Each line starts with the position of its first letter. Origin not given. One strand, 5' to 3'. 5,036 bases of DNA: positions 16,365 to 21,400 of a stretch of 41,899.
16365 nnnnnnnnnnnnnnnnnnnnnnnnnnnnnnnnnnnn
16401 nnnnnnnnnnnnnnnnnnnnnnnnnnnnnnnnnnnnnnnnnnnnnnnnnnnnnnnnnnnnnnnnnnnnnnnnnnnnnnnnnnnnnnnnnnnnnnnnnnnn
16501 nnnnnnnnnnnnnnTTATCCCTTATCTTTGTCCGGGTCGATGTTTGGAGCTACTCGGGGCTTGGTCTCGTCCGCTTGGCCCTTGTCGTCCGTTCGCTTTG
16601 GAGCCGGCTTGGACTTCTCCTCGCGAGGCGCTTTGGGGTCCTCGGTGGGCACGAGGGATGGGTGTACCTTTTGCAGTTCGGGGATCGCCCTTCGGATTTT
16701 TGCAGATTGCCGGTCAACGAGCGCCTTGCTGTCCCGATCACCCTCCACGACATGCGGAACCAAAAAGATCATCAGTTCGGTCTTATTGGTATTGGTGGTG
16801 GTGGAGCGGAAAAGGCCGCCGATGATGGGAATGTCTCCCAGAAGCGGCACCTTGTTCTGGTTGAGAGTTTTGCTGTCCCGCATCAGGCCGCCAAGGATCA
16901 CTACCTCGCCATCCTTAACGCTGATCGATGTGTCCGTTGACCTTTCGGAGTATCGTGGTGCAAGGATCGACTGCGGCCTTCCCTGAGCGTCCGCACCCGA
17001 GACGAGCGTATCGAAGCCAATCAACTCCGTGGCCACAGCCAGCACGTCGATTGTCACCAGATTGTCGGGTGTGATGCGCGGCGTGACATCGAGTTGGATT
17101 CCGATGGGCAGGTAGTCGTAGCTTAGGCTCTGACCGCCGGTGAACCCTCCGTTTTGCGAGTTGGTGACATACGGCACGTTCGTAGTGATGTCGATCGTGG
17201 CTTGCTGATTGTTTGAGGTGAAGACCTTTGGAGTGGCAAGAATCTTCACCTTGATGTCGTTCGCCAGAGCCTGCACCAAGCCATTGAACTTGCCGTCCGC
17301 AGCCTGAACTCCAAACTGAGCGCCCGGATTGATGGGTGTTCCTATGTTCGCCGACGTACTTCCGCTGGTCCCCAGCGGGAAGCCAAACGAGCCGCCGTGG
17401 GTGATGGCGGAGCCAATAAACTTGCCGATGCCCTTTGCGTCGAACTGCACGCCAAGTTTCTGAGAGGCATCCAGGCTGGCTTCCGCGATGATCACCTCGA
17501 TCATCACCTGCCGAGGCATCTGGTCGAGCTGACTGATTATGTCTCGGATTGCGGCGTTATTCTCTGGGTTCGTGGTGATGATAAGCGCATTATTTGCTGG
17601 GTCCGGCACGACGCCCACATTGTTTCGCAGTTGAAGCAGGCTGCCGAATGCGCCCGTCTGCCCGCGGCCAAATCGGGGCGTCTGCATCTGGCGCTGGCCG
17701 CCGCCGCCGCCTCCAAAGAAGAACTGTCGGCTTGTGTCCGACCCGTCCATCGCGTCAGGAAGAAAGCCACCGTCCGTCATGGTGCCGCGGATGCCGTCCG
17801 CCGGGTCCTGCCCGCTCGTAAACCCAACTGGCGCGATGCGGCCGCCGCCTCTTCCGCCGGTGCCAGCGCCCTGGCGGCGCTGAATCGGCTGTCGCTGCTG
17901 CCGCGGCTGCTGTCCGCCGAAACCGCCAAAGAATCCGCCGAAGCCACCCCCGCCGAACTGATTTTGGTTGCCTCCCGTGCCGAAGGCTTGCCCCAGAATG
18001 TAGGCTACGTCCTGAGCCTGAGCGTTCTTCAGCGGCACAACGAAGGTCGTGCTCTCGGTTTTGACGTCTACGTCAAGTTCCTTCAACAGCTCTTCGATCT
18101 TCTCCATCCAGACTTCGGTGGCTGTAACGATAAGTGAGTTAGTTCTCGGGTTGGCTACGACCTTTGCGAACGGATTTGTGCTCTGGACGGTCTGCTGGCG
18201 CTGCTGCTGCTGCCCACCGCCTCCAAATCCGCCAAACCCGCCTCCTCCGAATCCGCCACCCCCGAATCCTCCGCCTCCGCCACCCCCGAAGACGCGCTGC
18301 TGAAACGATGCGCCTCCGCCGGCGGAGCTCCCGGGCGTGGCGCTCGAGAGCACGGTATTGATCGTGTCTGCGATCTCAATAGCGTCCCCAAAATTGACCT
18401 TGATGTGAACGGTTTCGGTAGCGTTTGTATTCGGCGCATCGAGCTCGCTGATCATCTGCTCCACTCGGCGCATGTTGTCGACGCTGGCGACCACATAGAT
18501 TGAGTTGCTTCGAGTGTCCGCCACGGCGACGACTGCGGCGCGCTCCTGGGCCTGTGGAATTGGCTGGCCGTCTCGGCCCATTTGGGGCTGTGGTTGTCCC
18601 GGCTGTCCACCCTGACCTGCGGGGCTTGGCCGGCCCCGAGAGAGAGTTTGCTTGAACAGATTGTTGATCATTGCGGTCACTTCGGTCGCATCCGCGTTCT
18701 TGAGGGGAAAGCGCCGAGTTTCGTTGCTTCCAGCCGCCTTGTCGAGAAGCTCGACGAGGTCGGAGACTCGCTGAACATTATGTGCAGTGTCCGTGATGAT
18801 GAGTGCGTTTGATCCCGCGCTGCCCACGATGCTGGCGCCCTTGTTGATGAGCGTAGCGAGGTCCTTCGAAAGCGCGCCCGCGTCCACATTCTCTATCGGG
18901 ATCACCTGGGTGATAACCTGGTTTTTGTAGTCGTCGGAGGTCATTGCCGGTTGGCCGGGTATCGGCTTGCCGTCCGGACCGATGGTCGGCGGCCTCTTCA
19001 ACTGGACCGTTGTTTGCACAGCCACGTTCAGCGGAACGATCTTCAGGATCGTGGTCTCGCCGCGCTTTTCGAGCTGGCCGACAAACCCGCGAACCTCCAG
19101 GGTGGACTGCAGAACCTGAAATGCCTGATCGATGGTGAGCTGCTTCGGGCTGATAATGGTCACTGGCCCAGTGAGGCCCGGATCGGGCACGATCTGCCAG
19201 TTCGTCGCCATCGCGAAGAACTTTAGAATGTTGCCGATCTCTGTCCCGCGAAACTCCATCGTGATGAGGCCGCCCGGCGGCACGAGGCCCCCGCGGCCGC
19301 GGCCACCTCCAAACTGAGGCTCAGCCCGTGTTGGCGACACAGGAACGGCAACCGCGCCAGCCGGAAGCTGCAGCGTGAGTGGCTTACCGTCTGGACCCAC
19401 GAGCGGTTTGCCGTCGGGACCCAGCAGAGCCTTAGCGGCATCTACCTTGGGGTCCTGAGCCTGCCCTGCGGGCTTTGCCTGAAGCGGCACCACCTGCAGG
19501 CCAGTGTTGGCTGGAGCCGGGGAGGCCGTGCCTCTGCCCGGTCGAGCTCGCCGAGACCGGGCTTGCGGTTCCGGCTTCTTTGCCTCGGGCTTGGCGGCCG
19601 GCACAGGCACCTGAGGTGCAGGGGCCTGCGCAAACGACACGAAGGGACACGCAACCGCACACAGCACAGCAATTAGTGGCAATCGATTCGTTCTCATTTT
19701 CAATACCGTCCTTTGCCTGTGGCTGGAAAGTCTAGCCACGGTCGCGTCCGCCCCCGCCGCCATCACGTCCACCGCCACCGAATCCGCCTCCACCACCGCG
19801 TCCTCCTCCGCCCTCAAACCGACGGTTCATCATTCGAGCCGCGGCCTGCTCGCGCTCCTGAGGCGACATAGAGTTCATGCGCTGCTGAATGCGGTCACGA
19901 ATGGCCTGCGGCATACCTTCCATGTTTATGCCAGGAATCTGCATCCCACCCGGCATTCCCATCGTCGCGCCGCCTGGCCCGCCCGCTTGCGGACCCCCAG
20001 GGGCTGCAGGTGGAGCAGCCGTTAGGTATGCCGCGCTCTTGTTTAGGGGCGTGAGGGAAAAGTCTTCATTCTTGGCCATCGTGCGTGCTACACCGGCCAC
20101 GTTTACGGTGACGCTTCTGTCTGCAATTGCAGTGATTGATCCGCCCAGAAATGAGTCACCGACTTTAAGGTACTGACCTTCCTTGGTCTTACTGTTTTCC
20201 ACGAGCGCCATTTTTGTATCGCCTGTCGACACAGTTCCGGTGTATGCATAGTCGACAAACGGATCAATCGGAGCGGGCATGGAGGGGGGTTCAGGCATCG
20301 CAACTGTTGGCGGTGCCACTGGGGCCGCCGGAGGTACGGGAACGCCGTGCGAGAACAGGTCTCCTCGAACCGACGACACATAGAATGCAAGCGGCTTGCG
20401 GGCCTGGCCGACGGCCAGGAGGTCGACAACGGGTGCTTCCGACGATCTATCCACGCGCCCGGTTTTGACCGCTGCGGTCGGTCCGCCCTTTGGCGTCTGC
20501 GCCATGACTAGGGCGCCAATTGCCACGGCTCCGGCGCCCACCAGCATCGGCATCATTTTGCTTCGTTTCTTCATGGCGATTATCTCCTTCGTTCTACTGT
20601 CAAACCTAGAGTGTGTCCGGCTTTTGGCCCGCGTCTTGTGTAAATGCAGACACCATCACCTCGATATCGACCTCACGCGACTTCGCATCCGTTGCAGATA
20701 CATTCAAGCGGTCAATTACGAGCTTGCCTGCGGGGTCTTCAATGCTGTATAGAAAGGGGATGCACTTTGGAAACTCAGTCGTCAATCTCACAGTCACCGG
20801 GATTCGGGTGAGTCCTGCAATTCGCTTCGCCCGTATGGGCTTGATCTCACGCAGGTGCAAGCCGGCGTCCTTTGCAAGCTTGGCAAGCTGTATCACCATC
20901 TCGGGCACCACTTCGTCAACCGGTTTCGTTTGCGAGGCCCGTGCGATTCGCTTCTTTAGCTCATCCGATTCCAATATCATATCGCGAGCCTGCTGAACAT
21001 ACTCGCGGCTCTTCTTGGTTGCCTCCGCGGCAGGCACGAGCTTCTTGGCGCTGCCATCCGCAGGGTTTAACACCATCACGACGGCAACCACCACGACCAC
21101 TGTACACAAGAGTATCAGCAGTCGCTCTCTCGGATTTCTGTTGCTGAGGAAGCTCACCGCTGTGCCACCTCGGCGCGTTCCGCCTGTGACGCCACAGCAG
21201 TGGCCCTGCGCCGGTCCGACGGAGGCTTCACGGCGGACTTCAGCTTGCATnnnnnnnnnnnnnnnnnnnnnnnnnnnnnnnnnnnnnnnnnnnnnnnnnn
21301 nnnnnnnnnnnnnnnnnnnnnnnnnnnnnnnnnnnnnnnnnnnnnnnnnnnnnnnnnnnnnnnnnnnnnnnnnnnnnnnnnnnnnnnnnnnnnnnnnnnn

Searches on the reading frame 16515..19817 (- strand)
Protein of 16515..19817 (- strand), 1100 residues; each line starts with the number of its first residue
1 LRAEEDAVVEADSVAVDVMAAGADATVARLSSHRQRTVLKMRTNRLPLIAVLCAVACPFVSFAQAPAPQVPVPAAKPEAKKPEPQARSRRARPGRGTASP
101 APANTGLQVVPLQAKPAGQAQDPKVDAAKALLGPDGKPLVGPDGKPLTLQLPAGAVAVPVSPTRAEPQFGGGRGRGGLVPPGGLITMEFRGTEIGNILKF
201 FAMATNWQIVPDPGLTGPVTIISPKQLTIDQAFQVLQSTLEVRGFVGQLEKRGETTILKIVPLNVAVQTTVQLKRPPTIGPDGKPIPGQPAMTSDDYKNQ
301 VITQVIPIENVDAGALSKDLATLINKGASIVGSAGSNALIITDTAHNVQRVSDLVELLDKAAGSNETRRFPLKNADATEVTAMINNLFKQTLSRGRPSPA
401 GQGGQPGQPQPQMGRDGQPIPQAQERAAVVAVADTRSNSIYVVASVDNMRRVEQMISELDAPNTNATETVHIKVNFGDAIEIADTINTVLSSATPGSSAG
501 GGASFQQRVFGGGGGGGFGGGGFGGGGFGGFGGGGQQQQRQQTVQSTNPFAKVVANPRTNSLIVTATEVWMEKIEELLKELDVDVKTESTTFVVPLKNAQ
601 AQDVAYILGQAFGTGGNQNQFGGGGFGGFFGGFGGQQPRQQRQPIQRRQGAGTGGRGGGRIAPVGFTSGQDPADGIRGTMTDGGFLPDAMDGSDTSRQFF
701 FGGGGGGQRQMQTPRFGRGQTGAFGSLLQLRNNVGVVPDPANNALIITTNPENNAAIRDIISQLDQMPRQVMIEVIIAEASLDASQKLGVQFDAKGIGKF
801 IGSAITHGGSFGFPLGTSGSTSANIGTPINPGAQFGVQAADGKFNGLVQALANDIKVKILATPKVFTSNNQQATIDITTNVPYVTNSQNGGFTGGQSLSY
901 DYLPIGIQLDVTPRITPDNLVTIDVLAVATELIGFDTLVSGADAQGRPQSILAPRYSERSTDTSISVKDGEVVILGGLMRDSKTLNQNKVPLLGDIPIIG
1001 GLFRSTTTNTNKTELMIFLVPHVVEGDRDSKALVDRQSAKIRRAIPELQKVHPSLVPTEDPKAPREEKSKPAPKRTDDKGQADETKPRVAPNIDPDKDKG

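Call 10: search_protein_families(library=pfam, proteins=[window:16515-19817:-], max_evalue=0.01)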
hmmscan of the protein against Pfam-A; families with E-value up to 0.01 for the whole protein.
window:16515-19817:- (1100 aa): 3 families
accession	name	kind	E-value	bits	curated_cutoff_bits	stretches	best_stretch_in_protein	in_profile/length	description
PF00263.26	Secretin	-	1.1e-44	152.5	27.5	1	850-1025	1-169/169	Bacterial type II and III secretion system protein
PF03958.22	Secretin_N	-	1e-43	147.8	28.2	4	367-462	1-66/69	Bacterial type II/III secretion system short domain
PF21305.2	type_II_gspD_N0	-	1e-11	44.9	27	1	188-246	2-60/71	GspD-like, N0 domain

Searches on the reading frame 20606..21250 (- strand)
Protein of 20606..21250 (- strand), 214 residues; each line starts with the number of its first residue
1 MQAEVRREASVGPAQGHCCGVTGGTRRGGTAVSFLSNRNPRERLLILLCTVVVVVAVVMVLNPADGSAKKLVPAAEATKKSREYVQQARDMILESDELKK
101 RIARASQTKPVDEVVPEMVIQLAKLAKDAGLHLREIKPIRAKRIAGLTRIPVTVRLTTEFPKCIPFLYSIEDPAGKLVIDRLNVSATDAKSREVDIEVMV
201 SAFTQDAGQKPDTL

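Call 16: search_protein_families(library=pfam, proteins=[window:20606-21250:-], max_evalue=0.01)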
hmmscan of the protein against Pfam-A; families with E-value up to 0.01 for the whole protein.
window:20606-21250:- (214 aa): 4 families
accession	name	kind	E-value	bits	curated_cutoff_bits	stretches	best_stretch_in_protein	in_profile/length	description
PF10741.14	T2SSM_b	-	3.1e-09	37.1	21.7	1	117-201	18-108/111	Type II secretion system (T2SS), protein M subtype b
PF04612.17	T2SSM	-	1.7e-06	28.8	27.8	1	34-118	7-90/160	Type II secretion system (T2SS), protein M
PF04350.18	PilO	-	5.7e-06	27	22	1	84-201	21-139/145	Pilus assembly protein, PilO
PF04888.17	SseC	-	0.0078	16.3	30.2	1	47-94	139-184/312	Secretion system effector C (SseC) like family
